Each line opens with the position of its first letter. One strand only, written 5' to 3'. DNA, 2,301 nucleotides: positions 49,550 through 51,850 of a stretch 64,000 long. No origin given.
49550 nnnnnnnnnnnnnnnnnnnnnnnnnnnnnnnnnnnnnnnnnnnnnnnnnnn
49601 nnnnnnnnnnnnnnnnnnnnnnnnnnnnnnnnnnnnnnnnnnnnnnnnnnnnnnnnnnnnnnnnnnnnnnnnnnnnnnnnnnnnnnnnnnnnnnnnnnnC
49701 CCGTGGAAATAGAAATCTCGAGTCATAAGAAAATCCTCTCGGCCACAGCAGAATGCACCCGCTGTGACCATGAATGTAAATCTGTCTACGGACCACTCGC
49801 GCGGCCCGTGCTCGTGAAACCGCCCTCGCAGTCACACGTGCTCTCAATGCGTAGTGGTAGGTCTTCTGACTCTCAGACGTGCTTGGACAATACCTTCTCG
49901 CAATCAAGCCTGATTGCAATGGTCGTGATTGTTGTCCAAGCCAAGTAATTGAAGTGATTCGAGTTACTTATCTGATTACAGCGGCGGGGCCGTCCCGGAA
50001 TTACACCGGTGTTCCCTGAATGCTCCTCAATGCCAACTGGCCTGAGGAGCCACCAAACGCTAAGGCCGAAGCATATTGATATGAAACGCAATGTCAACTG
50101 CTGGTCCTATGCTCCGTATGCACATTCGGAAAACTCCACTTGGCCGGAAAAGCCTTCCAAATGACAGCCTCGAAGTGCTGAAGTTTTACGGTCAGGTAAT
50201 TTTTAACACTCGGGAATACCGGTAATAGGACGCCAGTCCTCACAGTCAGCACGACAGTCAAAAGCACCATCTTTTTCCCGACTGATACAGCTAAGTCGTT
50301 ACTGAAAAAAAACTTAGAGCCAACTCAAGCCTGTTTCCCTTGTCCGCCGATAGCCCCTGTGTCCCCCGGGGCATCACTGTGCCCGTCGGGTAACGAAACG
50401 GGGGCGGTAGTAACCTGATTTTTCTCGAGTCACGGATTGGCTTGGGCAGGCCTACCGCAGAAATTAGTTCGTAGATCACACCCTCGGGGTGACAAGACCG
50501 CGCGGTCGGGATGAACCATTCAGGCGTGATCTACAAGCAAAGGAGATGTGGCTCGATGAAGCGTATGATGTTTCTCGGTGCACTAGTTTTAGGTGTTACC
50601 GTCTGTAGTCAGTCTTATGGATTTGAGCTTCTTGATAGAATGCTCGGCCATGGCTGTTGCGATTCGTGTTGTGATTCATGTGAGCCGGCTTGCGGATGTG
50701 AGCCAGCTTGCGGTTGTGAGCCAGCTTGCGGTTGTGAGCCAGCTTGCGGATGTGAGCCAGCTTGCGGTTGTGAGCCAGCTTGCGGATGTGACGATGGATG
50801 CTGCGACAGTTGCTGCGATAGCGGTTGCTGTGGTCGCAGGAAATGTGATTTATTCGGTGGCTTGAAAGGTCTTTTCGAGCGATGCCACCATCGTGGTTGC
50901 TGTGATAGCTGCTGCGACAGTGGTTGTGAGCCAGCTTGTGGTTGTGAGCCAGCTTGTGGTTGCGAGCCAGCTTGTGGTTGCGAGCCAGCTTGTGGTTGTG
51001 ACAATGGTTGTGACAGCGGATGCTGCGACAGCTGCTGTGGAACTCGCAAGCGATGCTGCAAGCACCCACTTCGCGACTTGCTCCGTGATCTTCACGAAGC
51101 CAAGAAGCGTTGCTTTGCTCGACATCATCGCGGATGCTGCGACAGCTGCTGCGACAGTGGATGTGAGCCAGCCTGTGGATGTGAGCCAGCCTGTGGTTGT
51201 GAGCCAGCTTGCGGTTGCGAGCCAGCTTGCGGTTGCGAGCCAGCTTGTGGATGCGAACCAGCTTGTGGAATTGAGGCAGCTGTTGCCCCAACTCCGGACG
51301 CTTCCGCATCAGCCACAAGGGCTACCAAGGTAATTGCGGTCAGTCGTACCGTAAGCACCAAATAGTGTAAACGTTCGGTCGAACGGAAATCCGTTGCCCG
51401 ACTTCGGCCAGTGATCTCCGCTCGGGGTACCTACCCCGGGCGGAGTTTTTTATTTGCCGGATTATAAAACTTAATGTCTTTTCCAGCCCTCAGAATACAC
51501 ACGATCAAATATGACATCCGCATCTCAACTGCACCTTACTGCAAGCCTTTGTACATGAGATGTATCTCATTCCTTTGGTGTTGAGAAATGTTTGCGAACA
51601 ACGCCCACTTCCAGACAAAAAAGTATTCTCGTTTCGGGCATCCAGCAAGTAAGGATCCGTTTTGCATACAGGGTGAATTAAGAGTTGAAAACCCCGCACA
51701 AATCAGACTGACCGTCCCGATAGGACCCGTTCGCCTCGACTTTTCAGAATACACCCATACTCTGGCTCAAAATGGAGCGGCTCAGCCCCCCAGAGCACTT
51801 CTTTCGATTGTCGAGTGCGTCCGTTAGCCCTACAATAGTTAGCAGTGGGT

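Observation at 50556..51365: Exported protein that is about 23% cysteine, built from 16 perfect CEPACG repeats in three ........-primed modules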

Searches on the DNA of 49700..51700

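Call 11: search_rna_families(source=window, start=49700, end=51700, threshold=evalue, max_evalue=10, show_alignments=2)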
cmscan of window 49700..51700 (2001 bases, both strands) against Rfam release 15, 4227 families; matches with E-value up to 10: 3.
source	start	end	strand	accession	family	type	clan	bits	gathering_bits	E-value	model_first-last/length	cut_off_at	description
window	49839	50069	-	RF00174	Cobalamin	Cis-reg; riboswitch;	CL00101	73.3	31.5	1.1e-17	1-189/189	no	Cobalamin riboswitch aptamer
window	50333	50522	-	RF02237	asX3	Gene; sRNA;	-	19.5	40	0.37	1-182/182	no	Xanthomonas sRNA asX3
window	50546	50618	-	RF02421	Bp1_684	Gene; sRNA;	-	14.9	44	4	1-113/113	no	Burkholderia sRNA Bp1_Cand684_SIPHT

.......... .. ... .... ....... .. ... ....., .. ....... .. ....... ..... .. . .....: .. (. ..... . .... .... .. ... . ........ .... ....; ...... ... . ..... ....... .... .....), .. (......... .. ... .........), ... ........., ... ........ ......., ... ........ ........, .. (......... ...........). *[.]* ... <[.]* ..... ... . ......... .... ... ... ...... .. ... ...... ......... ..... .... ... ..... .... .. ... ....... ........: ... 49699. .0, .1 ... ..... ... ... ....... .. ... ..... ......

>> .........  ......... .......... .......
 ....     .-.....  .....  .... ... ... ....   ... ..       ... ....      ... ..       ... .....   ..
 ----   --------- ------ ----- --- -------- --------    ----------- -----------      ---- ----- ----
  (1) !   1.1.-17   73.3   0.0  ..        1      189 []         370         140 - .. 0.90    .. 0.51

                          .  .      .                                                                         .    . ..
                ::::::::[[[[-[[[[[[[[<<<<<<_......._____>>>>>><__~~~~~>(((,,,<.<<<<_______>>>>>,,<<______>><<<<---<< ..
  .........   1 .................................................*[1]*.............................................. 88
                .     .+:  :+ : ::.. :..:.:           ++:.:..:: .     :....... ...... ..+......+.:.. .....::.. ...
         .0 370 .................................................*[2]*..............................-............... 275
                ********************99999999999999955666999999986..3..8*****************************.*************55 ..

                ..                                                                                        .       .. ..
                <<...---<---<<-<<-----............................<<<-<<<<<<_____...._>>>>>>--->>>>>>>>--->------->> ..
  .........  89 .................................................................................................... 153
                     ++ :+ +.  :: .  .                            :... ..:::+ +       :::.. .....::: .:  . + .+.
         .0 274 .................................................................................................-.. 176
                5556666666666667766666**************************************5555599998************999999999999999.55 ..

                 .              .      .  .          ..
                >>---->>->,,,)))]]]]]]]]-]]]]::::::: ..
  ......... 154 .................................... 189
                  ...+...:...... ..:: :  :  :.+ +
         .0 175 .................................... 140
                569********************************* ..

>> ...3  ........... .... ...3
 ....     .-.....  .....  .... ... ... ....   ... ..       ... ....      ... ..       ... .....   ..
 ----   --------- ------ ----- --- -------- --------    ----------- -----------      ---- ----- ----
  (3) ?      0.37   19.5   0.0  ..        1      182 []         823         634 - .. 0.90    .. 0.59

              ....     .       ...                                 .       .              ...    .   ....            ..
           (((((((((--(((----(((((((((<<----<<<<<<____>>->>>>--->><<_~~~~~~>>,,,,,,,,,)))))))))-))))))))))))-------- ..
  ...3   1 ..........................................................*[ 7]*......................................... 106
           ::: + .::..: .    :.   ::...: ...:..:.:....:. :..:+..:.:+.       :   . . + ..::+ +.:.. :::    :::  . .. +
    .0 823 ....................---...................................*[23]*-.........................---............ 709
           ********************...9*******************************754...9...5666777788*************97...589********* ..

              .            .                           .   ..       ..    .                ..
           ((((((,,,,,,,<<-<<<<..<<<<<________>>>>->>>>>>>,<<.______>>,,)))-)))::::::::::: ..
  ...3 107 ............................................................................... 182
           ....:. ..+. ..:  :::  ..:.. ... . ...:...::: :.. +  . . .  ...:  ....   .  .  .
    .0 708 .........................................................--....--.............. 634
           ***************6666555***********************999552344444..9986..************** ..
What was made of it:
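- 50324..50555 (+): Conserved structured 5' leader RNA of the Cys-rich gene. It runs from the invariant CUCAAG box to the start codon. It is not in Rfam. No plus-strand Rfam hit at E<=10 (call 11).
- Closest known: Structured 5' leaders of abundant or secreted structural proteins. Different: No Rfam family matches (call 11).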
